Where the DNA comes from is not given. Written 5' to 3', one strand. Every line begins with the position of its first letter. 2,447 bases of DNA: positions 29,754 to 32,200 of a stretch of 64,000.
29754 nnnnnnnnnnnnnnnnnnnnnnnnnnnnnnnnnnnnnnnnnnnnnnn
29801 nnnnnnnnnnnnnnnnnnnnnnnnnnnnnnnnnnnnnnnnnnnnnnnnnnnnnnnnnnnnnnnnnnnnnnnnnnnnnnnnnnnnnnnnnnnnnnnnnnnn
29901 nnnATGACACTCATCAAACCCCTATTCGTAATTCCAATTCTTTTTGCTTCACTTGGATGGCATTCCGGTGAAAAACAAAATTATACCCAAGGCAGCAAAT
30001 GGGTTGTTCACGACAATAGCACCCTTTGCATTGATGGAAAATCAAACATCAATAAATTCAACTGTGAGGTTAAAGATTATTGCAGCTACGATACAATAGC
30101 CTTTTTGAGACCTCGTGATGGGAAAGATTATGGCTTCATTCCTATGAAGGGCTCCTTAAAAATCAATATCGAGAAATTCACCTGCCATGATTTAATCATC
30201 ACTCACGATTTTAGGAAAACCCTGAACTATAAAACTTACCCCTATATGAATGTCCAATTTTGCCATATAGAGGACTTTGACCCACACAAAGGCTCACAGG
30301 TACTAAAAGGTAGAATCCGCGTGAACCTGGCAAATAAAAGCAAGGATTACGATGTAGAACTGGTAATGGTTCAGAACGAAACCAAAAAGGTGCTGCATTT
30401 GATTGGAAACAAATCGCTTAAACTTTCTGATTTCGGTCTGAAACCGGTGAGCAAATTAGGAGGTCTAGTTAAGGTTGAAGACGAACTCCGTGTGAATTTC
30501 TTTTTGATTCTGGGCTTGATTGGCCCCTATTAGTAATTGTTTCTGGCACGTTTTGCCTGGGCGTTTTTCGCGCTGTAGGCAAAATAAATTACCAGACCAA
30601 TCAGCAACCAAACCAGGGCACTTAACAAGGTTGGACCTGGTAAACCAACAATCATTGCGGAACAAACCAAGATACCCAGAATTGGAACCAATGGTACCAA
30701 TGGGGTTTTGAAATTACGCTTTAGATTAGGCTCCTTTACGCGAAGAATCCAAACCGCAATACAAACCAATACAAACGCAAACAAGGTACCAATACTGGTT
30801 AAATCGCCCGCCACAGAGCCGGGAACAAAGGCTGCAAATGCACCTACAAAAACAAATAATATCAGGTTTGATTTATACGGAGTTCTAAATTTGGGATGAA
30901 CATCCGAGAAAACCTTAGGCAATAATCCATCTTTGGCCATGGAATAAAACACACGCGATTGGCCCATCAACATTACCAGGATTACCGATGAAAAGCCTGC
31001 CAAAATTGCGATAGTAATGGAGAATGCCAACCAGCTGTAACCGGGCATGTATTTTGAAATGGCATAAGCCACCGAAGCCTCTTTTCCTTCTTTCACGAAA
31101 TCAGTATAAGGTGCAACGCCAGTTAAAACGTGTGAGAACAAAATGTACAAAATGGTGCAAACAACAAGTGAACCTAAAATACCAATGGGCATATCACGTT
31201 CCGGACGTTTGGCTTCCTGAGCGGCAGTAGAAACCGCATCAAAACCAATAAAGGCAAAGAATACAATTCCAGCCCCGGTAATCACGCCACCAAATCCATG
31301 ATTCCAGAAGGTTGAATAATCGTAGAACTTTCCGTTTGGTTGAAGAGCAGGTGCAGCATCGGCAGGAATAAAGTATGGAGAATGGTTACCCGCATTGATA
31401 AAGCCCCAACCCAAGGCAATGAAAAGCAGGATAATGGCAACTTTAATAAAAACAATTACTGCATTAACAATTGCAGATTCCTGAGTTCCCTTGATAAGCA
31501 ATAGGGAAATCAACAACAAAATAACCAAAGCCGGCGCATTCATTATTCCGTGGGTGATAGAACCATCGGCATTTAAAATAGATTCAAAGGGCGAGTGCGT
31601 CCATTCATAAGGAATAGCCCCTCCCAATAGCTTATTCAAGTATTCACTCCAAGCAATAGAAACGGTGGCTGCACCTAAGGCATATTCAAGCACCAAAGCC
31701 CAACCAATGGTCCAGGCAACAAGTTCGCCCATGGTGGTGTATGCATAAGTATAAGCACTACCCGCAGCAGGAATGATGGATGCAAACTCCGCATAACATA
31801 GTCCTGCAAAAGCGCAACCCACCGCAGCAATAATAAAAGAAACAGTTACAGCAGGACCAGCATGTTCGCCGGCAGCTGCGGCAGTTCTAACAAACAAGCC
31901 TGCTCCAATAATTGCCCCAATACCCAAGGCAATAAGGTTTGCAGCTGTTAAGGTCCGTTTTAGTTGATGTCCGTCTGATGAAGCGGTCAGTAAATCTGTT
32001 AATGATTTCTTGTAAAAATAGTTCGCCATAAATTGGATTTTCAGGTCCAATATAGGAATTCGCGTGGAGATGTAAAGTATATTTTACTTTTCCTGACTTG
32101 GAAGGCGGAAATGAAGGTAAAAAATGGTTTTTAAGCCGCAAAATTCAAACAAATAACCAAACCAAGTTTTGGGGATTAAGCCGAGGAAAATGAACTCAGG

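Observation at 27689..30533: CRP-consensus operator upstream of a YceI-like / porin / Cys-rich YceI-like trio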

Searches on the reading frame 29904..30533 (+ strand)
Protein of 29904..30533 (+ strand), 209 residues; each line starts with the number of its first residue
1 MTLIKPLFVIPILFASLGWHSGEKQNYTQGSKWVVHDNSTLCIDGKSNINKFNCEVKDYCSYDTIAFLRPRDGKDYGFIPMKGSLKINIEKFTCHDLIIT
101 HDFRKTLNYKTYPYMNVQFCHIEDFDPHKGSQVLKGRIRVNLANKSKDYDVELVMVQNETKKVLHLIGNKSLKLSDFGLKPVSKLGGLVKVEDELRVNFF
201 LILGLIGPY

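Call 3: search_protein_families(library=pfam, proteins=[window:29904-30533:+], max_evalue=0.01)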
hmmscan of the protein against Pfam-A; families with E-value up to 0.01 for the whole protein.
window:29904-30533:+ (209 aa): 0 families

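Call 4: search_protein_families(library=ncbifam, proteins=[window:29904-30533:+], max_evalue=0.01)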
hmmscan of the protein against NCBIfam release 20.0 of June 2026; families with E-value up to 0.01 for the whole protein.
window:29904-30533:+ (209 aa): 0 families

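Call 7: search_protein_families(library=pfam, proteins=[window:29904-30533:+], max_evalue=10)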
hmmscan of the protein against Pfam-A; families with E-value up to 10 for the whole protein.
window:29904-30533:+ (209 aa): 0 families

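Call 8: find_homologous_proteins(query=window:29904-30533:+)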
Query window:29904-30533:+ (209 aa): 3 proteins with E <= 0.001 among 63 candidates.
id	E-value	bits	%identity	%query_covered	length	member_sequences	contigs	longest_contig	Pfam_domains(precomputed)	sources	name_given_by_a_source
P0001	6.9e-138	475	98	100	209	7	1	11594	-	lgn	-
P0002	1.4e-122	425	87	100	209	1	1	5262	-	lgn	-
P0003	1.1e-66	243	54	93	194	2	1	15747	-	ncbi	-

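Call 11: find_encoding_contigs(protein=P0003, flank=8000)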
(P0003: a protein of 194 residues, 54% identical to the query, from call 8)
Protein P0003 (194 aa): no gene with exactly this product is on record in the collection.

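Call 13: find_encoding_contigs(protein=P0002, flank=8000)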
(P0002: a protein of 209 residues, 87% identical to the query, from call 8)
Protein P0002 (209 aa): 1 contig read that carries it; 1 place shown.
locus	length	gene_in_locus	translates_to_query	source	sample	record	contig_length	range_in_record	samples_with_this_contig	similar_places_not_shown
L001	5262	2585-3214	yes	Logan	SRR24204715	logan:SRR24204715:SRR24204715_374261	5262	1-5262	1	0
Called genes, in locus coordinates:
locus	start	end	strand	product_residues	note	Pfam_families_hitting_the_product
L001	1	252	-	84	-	?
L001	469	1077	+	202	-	PF04264:YceI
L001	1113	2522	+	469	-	-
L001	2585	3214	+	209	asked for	-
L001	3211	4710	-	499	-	PF00324:AA_permease, PF13520:AA_permease_2, PF13906:AA_permease_C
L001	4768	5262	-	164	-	?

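Call 14: search_protein_representatives(protein=window:29904-30533:+)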
Query: 209 residues. Proteins with E-value up to 0.001 (for the whole library): 1110; up to 1e-10: 288; up to 1e-30: 5. The best 150 are listed.
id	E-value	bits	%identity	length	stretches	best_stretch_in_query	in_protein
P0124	3.5e-66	239.3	54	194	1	18-205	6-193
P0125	1.2e-32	129.7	42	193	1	31-206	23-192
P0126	2.4e-32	128.8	40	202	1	29-205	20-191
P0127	3.0e-31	125.2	37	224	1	30-203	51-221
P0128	4.8e-31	124.5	33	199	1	7-203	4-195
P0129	2.5e-30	122.1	33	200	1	10-207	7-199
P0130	3.9e-29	118.3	34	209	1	23-204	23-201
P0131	4.2e-29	118.1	33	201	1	7-203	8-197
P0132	4.4e-29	118.1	36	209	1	29-203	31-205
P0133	1.5e-28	116.4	37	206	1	31-204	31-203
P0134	5.2e-28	114.6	34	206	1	13-205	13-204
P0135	5.3e-28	114.6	33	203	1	8-203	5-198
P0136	1.1e-27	113.6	39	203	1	32-202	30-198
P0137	1.1e-27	113.5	36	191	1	10-203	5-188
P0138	1.8e-27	112.8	34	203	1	4-203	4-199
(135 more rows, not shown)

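Call 16: search_protein_families(library=pfam, alignment_id=A1, max_evalue=0.01)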
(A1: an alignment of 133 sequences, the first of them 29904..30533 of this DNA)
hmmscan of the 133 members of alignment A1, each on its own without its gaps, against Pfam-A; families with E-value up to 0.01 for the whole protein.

A. member 1, window:29904-30533:+ (209 aa): 0 families

B. families by the number of members that match (of 133 scanned): 4 families
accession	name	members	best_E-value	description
PF04264.18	YceI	55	6.7e-13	YceI-like domain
PF09129.16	Chol_subst-bind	1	7e-05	Cholesterol oxidase, substrate-binding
PF05907.18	CXXC_Zn-b_euk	1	0.0026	CXXC motif containing zinc binding protein, eukaryotic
PF22799.2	PIR1-like_C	1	0.0098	Cell wall mannoprotein PIR1-like, C-terminal domain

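Call 47: predict_structure(alignment_id=A1)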
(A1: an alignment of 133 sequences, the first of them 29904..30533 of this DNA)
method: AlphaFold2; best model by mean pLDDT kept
length: 209 residues; sequences in the alignment: 133
mean_pLDDT: 89.1   pTM: 0.81
mean pLDDT of the five models: 89.1, 88.7, 88.5, 88.5, 88.4
residues with pLDDT >= 90: 153; 70-90: 28; 50-70: 27; < 50: 1
segments of 3 or more residues with pLDDT < 50: none
pLDDT, mean of each block of 10 residues (from residue 1): 58 61 66 95 96 87 89 84 95 95 96 97 93 98 98 95 96 98 86 97 92
secondary structure, 60 per line:
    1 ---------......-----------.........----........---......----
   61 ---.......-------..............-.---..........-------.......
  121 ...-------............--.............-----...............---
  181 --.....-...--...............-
elements in order: H10-15 E27-35 E40-47 E51-56 E64-70 E78-88 H97-106 E114-123 E131-142 E145-157 E163-173 H174-177 E189-191 E194-208

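Call 51: fold_search(model_id=the predicted structure, library=pdb)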
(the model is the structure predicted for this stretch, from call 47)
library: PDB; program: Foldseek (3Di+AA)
matches with E <= 10: 807; with E <= 0.001: 21
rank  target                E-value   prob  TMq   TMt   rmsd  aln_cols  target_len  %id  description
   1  5ixh_B                3.8e-09  1.00  0.61  0.78   4.0       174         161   14  Crystal Structure of Burkholderia cenocepacia BcnA (released 2017-03-22)
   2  3q34_D                5.2e-09  1.00  0.59  0.71   4.4       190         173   14  The crystal structure of YceI-like family protein from Pseudomonas syringae (released 2011-02-23)
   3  2x32_B                1.5e-08  1.00  0.59  0.69   4.3       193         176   11  Structure of a polyisoprenoid binding domain from Saccharophagus degradans implicated in plant cell wall breakdown (released 2010-03-23)
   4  2x32_A                3.2e-08  1.00  0.59  0.70   4.3       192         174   12  Structure of a polyisoprenoid binding domain from Saccharophagus degradans implicated in plant cell wall breakdown (released 2010-03-23)
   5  2x34_A                3.7e-08  1.00  0.58  0.69   4.6       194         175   11  Structure of a polyisoprenoid binding domain from Saccharophagus degradans implicated in plant cell wall breakdown (released 2010-03-23)
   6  2x34_B                5.1e-08  1.00  0.59  0.69   4.5       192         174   10  Structure of a polyisoprenoid binding domain from Saccharophagus degradans implicated in plant cell wall breakdown (released 2010-03-23)
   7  3q34_A                6.0e-08  1.00  0.58  0.69   4.6       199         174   12  The crystal structure of YceI-like family protein from Pseudomonas syringae (released 2011-02-23)
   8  1wub                  8.2e-08  1.00  0.58  0.67   4.7       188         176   11  Crystal structure of the polyisoprenoid-binding protein, TT1927b, from Thermus thermophilus HB8 (released 2004-12-21)
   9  3q34_C                1.1e-07  1.00  0.57  0.68   4.7       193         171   11  The crystal structure of YceI-like family protein from Pseudomonas syringae (released 2011-02-23)
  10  5ixh_A                1.5e-07  1.00  0.57  0.74   4.4       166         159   14  Crystal Structure of Burkholderia cenocepacia BcnA (released 2017-03-22)
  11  1y0g_A                2.5e-07  1.00  0.61  0.73   4.4       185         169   12  CRYSTAL STRUCTURE OF THE ESCHERICHIA COLI YCEI PROTEIN, STRUCTURAL GENOMICS (released 2004-12-21)
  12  7bwl                  3.6e-07  1.00  0.60  0.73   4.3       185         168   12  Structure of antibiotic sequester from Pseudomonas aerurinosa (released 2020-12-02)
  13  3hpe_A                3.6e-07  1.00  0.55  0.68   5.3       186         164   15  Crystal structure of yceI (HP1286) from Helicobacter pylori (released 2010-04-14)
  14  3q34_B                5.2e-07  1.00  0.55  0.67   4.8       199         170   12  The crystal structure of YceI-like family protein from Pseudomonas syringae (released 2011-02-23)
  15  5ixg_B                5.5e-07  1.00  0.57  0.68   4.8       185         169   11  Crystal Structure of Burkholderia cenocepacia BcnB (released 2017-03-22)
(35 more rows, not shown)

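Call 52: search_solved_structures(query=A1, max_evalue=0.1)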
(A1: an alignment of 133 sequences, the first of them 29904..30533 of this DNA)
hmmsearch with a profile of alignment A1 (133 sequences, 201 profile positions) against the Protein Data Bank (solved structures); distinct sequences matched with E-value up to 0.1: 6.
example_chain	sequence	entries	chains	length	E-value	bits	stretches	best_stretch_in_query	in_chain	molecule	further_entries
5w2x_A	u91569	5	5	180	0.0013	21.2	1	72-175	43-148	Polyisoprenoid-binding protein | Putative periplasmic protein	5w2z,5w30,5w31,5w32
2fgs_A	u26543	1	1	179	0.0013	21.1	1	72-175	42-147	Putative periplasmic protein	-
5w2d_A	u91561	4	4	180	0.0013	21.1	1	72-175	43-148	Polyisoprenoid-binding protein | Putative periplasmic protein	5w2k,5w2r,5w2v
5w17_A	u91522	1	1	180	0.0013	21.1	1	72-175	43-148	Putative periplasmic protein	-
5w37_A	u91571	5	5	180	0.0017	20.8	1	72-173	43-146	Polyisoprenoid-binding protein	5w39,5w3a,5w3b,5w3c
5ixh_A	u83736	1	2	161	0.012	18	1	70-196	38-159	YceI-like domain protein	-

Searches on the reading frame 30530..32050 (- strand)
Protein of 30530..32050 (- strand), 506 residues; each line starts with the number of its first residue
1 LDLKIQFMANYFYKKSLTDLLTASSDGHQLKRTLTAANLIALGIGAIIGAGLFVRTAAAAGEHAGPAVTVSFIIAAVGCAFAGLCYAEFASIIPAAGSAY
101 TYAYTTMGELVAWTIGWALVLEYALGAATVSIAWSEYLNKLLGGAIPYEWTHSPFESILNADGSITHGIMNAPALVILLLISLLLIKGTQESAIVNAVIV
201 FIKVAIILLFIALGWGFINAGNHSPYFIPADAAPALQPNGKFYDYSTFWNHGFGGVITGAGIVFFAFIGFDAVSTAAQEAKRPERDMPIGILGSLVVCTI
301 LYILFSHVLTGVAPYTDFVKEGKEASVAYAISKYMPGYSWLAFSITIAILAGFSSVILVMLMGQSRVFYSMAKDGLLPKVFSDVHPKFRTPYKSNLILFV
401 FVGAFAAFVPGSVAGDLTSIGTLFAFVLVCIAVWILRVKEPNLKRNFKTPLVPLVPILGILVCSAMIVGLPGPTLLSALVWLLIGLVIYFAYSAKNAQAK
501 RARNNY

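Call 3: search_protein_families(library=pfam, proteins=[window:30530-32050:-], max_evalue=0.01)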
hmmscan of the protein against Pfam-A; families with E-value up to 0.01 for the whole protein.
window:30530-32050:- (506 aa): 3 families
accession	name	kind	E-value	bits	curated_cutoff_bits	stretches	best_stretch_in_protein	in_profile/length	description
PF13520.12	AA_permease_2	-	1.1e-56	193.1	27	1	38-484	5-418/427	Amino acid permease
PF00324.27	AA_permease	-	1.1e-45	156.7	24.6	1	40-469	3-419/470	Amino acid permease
PF13906.12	AA_permease_C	-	1.4e-10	41.5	27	1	447-496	1-50/51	C-terminus of AA_permease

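Call 4: search_protein_families(library=ncbifam, proteins=[window:30530-32050:-], max_evalue=0.01)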
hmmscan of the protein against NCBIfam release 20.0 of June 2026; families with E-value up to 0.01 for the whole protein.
window:30530-32050:- (506 aa): 28 families (the best 25 are shown)
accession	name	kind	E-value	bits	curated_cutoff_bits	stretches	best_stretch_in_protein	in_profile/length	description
NF053761.1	BrChAATpBcaP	equivalog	4.8e-156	520.4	690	2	244-498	207-457/460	branched-chain amino acid transporter BcaP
TIGR00909.1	2A0306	subfamily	5.2e-123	411.1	556.8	1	30-492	1-429/429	amino acid transporter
TIGR00906.1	2A0303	subfamily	1.2e-103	347.6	681.7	2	8-439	9-429/602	cationic amino acid transport permease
TIGR00908.1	2A0305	equivalog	3e-31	108.8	381.75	2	173-499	124-436/442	ethanolamine permease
TIGR00911.1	2A0308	subfamily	7.7e-28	97.2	701.8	1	25-490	39-471/505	L-type amino acid transporter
TIGR00905.1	2A0302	subfamily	1.3e-23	83.5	409.05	1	31-498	6-441/473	basic amino acid/polyamine antiporter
NF008466.1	PRK11357.1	equivalog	4.2e-22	78.7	800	1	27-498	3-441/446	fructoselysine/psicoselysine transporter FrlA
TIGR01773.1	GABAperm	equivalog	7.7e-18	64.5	678.1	1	23-440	3-387/452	GABA permease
NF007566.0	PRK10197.1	equivalog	1.6e-16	60.1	871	2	23-119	3-98/466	GABA permease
NF007876.0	PRK10580.1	equivalog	4.8e-16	58.7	736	1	28-489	5-443/457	proline-specific permease ProY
NF008484.0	PRK11387.1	equivalog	5.1e-16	58.7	716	2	176-492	135-452/471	S-methylmethionine permease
NF007594.0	PRK10238.1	equivalog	4.4e-15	55.5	848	1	25-499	5-452/456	aromatic amino acid transporter AroP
TIGR00913.1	2A0310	subfamily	5.1e-14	51.9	578.7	1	31-430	1-384/480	amino acid permease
NF007929.0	PRK10644.1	equivalog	1.3e-13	50.5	574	1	43-496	19-431/445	arginine/agmatine antiporter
NF008245.0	PRK11021.1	equivalog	5.1e-13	48.8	284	1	175-481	127-399/419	L-methionine/branched-chain amino acid transporter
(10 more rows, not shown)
